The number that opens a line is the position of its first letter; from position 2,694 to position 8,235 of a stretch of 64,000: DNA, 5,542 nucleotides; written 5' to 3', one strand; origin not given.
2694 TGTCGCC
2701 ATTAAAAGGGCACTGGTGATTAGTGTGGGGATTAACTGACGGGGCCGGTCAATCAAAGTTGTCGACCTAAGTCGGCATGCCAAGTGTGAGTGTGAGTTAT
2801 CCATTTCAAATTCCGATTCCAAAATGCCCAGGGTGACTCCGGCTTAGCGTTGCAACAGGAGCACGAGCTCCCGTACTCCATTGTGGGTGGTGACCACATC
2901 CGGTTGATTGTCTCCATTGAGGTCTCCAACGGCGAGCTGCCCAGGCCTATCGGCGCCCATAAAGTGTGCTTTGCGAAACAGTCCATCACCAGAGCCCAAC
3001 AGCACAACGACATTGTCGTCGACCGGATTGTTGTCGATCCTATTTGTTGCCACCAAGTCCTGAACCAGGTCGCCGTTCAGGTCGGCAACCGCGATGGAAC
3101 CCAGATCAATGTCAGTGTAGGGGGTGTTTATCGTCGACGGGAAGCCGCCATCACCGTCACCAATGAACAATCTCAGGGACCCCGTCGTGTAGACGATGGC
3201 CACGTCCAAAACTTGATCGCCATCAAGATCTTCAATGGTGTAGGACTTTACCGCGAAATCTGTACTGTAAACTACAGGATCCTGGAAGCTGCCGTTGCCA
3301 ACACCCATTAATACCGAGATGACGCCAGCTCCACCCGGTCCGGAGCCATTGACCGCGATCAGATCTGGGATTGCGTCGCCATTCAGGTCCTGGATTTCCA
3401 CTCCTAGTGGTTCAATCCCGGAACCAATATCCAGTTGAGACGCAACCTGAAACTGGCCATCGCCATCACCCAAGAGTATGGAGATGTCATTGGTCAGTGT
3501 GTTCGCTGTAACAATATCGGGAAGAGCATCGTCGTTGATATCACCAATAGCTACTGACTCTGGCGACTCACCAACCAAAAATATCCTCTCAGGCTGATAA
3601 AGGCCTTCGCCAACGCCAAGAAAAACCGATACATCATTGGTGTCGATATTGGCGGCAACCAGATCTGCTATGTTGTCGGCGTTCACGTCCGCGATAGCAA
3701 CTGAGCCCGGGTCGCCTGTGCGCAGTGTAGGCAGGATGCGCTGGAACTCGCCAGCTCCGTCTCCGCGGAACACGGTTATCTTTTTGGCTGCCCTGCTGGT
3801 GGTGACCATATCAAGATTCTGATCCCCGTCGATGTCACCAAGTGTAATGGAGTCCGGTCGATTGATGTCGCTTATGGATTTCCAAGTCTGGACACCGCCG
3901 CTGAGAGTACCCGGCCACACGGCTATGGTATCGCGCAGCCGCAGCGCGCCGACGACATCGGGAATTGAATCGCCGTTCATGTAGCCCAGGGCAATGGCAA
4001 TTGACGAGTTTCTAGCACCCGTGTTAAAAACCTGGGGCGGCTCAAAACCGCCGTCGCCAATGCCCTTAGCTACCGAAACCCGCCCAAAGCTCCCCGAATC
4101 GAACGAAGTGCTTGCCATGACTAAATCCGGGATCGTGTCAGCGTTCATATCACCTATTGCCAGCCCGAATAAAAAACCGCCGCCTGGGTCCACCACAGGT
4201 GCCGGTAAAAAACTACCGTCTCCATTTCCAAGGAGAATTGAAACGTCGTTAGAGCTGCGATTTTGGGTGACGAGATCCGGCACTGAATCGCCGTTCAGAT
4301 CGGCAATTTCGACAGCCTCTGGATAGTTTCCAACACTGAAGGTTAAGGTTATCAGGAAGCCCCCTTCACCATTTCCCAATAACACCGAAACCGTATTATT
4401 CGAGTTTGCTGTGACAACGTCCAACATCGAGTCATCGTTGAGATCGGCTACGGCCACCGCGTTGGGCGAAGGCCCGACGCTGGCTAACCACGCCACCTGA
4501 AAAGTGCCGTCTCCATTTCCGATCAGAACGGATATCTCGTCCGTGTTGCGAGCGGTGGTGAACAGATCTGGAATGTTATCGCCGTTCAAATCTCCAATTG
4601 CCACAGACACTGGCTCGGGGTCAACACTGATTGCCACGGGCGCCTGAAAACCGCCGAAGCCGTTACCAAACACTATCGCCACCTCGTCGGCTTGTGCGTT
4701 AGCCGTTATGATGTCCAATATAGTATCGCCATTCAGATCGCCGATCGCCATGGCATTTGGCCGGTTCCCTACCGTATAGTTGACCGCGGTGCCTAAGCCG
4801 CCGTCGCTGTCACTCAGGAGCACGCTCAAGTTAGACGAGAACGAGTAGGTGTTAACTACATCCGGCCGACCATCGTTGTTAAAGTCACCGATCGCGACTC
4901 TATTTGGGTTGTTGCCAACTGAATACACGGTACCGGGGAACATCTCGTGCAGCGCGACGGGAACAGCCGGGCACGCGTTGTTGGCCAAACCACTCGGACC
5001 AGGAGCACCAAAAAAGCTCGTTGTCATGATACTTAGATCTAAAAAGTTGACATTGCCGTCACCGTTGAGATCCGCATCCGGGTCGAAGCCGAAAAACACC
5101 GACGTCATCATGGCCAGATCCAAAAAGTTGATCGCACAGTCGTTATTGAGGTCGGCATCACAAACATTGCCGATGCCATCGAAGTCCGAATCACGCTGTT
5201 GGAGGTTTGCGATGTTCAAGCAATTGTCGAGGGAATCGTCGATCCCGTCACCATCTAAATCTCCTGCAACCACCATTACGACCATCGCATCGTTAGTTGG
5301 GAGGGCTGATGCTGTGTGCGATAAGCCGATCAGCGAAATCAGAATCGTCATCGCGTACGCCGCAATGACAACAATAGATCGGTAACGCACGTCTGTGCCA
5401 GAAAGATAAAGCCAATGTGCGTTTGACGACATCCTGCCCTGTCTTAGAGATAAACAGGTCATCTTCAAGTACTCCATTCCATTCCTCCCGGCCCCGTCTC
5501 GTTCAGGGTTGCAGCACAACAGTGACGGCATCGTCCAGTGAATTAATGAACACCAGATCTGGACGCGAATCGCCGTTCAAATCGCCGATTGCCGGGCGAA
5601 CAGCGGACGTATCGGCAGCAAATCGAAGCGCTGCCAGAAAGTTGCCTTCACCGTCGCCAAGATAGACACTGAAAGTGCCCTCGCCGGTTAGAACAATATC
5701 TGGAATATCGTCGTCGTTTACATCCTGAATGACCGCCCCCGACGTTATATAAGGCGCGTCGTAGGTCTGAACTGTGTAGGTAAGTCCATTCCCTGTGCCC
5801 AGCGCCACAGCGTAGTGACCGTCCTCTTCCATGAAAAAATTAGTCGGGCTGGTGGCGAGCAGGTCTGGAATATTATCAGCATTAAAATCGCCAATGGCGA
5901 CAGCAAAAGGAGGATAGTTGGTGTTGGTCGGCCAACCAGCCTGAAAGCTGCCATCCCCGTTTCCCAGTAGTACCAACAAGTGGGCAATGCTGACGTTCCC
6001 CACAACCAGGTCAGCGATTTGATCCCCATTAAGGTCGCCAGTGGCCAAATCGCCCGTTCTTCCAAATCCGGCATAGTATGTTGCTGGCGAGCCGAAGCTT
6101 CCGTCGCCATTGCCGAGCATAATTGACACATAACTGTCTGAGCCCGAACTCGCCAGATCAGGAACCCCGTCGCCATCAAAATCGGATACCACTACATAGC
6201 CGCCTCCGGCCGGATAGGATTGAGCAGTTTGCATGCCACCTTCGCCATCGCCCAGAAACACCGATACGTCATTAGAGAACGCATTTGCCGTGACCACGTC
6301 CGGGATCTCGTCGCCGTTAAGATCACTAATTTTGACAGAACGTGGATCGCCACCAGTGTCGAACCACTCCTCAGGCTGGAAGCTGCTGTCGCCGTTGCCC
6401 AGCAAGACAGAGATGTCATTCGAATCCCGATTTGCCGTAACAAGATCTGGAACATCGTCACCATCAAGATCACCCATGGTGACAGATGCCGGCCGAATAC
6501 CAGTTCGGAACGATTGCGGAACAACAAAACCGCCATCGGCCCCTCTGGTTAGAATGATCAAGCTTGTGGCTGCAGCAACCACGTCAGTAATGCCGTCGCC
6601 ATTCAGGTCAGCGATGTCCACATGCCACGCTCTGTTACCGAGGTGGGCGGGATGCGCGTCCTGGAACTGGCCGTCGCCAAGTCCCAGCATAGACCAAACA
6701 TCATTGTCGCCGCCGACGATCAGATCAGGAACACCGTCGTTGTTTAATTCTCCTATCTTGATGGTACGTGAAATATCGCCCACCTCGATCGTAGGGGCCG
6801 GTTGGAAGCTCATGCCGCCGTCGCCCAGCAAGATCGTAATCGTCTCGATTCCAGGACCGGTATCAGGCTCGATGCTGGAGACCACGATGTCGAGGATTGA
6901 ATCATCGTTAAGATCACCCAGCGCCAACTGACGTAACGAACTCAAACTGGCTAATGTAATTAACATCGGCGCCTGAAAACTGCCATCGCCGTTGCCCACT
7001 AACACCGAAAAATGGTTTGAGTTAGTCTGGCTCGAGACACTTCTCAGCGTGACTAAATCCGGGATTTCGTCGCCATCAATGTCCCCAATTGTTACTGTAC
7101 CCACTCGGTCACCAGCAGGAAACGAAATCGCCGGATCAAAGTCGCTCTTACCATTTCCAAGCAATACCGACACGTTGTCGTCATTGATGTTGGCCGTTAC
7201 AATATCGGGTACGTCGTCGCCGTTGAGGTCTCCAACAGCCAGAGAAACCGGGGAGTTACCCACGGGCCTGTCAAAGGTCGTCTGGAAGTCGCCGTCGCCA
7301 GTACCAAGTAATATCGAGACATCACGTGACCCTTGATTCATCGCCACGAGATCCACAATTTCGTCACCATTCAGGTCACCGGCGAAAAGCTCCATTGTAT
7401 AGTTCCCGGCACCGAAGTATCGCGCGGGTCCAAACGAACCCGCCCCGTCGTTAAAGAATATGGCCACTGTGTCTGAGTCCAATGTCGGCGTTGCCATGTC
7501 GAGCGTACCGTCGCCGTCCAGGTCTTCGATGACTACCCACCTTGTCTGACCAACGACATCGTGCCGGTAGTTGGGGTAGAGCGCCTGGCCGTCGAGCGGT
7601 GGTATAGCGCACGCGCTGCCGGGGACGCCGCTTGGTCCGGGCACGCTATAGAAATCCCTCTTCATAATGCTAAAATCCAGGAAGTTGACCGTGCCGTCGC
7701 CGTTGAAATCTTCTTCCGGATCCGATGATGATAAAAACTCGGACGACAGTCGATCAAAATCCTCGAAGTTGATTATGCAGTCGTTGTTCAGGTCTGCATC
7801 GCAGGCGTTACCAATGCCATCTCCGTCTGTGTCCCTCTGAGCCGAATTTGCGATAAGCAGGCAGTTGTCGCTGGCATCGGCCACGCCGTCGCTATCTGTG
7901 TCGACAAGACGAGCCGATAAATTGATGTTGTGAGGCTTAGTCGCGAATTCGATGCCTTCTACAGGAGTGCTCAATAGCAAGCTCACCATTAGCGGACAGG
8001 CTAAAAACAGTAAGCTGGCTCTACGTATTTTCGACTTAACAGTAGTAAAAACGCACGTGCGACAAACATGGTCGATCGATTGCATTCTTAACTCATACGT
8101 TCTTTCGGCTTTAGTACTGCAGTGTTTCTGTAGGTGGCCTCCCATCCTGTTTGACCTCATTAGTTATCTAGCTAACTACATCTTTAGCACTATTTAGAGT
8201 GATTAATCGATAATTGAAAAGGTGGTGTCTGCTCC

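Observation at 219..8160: Tandem triplication of secreted double-propeller FG-GAP proteins (exactly 14 repeats each, 860-862 aa)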

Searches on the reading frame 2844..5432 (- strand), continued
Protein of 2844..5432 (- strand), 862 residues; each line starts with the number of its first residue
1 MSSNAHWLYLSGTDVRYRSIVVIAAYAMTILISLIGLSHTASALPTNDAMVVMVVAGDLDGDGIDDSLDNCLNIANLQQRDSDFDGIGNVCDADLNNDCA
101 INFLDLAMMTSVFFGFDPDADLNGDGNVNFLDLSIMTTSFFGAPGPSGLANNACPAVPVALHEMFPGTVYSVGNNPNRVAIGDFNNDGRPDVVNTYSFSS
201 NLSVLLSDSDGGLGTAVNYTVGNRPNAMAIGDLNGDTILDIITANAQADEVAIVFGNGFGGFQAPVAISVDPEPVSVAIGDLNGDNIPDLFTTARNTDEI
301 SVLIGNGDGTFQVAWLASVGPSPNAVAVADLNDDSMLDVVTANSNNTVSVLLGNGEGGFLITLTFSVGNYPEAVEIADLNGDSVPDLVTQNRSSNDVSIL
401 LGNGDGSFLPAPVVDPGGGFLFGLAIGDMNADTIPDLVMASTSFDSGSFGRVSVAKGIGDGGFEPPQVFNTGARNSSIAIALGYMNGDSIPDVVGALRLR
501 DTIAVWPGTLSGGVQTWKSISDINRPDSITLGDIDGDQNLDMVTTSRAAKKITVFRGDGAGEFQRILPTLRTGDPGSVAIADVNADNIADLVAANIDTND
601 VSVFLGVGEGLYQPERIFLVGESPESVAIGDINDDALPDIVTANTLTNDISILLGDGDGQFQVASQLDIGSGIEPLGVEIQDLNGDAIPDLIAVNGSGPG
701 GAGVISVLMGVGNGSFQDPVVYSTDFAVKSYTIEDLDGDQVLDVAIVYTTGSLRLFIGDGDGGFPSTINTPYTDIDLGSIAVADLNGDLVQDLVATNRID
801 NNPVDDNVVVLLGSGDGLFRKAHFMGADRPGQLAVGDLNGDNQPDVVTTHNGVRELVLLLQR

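Call 67: find_encoding_contigs(protein=P0247, flank=10000, max_places=2)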
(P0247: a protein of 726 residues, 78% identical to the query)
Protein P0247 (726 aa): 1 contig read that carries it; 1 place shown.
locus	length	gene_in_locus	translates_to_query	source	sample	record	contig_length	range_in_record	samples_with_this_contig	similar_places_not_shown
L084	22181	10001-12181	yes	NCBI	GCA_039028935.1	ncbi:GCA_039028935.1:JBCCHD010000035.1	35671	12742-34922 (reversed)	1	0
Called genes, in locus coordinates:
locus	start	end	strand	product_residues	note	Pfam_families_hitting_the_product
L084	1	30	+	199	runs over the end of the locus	PF00440:TetR_N, PF17932:TetR_C_24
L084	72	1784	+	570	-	PF14306:PUA_2, PF01747:ATP-sulfurylase, PF01583:APS_kinase, PF13671:AAA_33 (weak)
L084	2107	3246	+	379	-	PF02668:TauD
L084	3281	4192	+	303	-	PF05853:BKACE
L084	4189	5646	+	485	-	PF02737:3HCDH_N, PF00725:3HCDH, PF13279:4HBT_2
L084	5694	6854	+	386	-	PF02771:Acyl-CoA_dh_N, PF02770:Acyl-CoA_dh_M, PF00441:Acyl-CoA_dh_1, PF08028:Acyl-CoA_dh_2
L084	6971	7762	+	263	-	PF00378:ECH_1, PF16113:ECH_2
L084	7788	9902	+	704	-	PF13380:CoA_binding_2, PF13607:Succ_CoA_lig, PF13549:ATP-grasp_5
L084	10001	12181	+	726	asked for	PF20656:MS_N, PF20658:MSG_insertion, PF01274:MS_TIM-barrel, PF20659:MS_C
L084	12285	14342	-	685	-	PF07715:Plug, PF00593:TonB_dep_Rec_b-barrel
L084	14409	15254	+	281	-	PF00392:GntR, PF07729:FCD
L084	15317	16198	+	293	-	PF13714:PEP_mutase, PF00463:ICL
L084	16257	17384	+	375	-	PF00285:Citrate_synt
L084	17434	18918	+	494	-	PF03972:MmgE_PrpD_N, PF19305:MmgE_PrpD_C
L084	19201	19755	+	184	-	PF01227:GTP_cyclohydroI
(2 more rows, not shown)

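Call 68: find_encoding_contigs(protein=P0002, flank=8000, max_places=1)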
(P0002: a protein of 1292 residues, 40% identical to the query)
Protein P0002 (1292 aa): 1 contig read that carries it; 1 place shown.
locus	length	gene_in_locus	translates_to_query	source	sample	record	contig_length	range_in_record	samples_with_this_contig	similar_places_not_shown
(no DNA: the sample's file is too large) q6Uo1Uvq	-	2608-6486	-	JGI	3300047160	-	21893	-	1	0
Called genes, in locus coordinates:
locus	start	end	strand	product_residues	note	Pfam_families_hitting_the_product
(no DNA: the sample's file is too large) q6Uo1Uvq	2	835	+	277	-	?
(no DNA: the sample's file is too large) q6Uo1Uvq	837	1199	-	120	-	-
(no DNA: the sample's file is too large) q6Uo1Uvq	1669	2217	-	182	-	-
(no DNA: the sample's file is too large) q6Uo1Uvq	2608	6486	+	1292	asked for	PF13517:FG-GAP_3, PF13517:FG-GAP_3, PF13517:FG-GAP_3, PF13517:FG-GAP_3, PF13517:FG-GAP_3, PF13517:FG-GAP_3, PF13517:FG-GAP_3, PF13517:FG-GAP_3, +24 more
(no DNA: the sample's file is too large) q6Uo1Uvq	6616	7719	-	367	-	-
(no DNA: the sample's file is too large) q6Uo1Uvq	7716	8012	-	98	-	-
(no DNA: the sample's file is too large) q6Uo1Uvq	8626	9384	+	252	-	PF00481:PP2C, PF13672:PP2C_2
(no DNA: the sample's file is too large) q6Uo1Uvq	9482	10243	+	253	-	PF00481:PP2C, PF13672:PP2C_2, PF07228:SpoIIE (faint)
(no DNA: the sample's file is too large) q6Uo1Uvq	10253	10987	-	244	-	PF00106:adh_short, PF08659:KR, PF13561:adh_short_C2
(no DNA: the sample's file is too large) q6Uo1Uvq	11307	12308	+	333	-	PF03462:PCRF, PF00472:RF-1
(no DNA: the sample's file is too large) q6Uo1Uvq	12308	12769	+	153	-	PF02367:TsaE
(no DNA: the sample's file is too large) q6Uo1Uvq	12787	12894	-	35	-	-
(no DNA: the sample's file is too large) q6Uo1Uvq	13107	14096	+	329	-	PF12728:HTH_17 (faint), PF13384:HTH_23 (faint)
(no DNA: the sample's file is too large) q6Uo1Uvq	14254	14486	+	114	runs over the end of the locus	PF12728:HTH_17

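Call 69: find_encoding_contigs(protein=P0017, flank=8000, max_places=1)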
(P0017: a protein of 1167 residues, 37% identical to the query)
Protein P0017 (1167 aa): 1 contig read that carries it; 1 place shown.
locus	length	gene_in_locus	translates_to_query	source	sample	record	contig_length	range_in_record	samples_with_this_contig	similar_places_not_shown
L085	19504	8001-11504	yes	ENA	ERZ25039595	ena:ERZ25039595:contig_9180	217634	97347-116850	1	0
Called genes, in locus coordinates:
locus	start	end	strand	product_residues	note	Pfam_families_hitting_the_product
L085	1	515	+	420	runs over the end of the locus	PF00398:RrnaAD (weak), PF01135:PCMT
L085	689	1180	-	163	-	PF08281:Sigma70_r4_2, PF04545:Sigma70_r4 (weak)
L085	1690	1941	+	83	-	PF16347:SGSH_C (weak)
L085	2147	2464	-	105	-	PF14100:DUF6807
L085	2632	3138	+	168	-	-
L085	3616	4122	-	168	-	-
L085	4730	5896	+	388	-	PF16261:DUF4915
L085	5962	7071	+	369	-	PF04151:PPC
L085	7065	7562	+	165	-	PF01839:FG-GAP (faint), PF13517:FG-GAP_3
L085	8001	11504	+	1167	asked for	PF13517:FG-GAP_3, PF13517:FG-GAP_3, PF13517:FG-GAP_3, PF13517:FG-GAP_3, PF13517:FG-GAP_3, PF13517:FG-GAP_3, PF01839:FG-GAP, PF13517:FG-GAP_3, +16 more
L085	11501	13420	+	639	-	PF13517:FG-GAP_3 (faint)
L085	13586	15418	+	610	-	PF04151:PPC (weak), PF13517:FG-GAP_3, PF01839:FG-GAP, PF13517:FG-GAP_3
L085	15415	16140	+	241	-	-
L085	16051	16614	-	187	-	-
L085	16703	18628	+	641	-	PF13517:FG-GAP_3, PF16743:PliI (faint), PF01839:FG-GAP (weak), PF13517:FG-GAP_3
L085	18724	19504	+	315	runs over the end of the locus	-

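Call 70: find_encoding_contigs(protein=P0079, flank=8000, max_places=1)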
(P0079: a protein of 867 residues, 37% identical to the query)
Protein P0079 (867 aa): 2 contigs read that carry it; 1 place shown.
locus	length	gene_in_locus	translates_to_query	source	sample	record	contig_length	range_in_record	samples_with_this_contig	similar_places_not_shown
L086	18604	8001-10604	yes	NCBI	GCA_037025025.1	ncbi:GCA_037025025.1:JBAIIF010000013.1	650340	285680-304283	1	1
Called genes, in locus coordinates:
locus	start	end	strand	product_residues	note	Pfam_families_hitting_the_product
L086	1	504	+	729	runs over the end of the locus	-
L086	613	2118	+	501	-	PF01839:FG-GAP (faint), PF13517:FG-GAP_3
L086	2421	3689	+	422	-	PF04542:Sigma70_r2, PF08281:Sigma70_r4_2, PF04545:Sigma70_r4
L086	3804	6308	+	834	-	PF13517:FG-GAP_3 (faint), PF16640:Big_3_5, PF01839:FG-GAP (weak)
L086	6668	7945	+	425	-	PF04542:Sigma70_r2, PF08281:Sigma70_r4_2, PF04545:Sigma70_r4 (weak)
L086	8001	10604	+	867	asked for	PF13517:FG-GAP_3, PF13517:FG-GAP_3, PF13517:FG-GAP_3, PF01839:FG-GAP, PF13517:FG-GAP_3, PF01839:FG-GAP, PF13517:FG-GAP_3, PF13517:FG-GAP_3, +9 more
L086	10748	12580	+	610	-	PF13229:Beta_helix (faint)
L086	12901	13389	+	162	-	-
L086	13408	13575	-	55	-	-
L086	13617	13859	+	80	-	-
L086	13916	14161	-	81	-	-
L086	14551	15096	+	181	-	PF04542:Sigma70_r2, PF08281:Sigma70_r4_2, PF04545:Sigma70_r4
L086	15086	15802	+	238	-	-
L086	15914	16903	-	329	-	PF07963:N_methyl, PF07596:SBP_bac_10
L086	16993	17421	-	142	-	-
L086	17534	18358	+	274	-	PF00459:Inositol_P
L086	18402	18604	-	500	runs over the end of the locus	-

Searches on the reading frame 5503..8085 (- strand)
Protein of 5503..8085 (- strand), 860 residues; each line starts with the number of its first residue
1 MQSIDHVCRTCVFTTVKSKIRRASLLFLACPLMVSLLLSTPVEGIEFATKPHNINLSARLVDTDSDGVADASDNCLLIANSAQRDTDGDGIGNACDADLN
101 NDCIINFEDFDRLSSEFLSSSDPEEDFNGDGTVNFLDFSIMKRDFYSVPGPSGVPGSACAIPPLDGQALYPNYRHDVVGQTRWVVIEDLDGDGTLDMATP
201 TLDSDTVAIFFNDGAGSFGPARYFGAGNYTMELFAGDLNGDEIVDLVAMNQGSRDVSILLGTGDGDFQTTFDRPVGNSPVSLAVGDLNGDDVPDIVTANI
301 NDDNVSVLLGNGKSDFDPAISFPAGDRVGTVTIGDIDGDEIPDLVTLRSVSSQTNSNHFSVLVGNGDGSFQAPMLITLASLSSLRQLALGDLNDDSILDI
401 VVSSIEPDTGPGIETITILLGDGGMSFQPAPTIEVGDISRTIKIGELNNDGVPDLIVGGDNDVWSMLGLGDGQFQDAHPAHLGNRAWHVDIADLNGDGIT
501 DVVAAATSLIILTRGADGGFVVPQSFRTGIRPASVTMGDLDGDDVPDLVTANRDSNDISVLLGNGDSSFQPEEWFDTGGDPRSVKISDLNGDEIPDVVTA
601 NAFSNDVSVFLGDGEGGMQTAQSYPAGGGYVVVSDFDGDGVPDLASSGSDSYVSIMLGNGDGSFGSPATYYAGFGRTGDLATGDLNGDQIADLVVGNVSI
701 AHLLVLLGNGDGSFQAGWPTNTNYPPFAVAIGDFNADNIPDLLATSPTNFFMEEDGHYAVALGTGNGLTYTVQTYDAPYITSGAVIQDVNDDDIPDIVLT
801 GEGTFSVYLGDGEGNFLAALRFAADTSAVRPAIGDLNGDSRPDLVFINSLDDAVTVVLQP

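Call 6: search_protein_families(library=pfam, proteins=[window:5503-8085:-], max_evalue=0.01)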
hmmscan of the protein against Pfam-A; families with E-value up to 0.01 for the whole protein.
window:5503-8085:- (860 aa): 4 families
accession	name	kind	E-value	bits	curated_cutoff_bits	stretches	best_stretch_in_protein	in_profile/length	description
PF13517.12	FG-GAP_3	-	2.2e-71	236.8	26.9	11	447-503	2-60/61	FG-GAP-like repeat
PF01839.29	FG-GAP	-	5e-25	87.3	22.1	3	280-299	3-22/37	FG-GAP repeat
PF00404.24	Dockerin_1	-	1.1e-06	29.2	22.9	2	98-144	3-55/57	Dockerin type I domain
PF02412.23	TSP_3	-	0.0005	20.1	25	2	62-83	15-36/36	Thrombospondin type 3 repeat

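Call 7: search_protein_families(library=ncbifam, proteins=[window:5503-8085:-], max_evalue=0.01)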
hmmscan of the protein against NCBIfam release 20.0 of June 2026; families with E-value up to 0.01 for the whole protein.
window:5503-8085:- (860 aa): 3 families
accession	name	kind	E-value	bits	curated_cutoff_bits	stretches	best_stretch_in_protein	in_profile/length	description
NF047638.1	throspo3_MtsC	equivalog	6.8e-13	48.3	350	1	60-130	193-262/428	cell-cell cohesion MYXO-CTERM protein MtsC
NF045500.1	Omp28_seleno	equivalog_domain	4.8e-09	36.1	200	1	54-97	266-309/377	Omp28-related selenoprotein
NF052323.1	T9SSA_dep_M6i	equivalog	8.3e-05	20.7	600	0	280-349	787-857/1043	T9SS-dependent M6-like inactivated metalloprotease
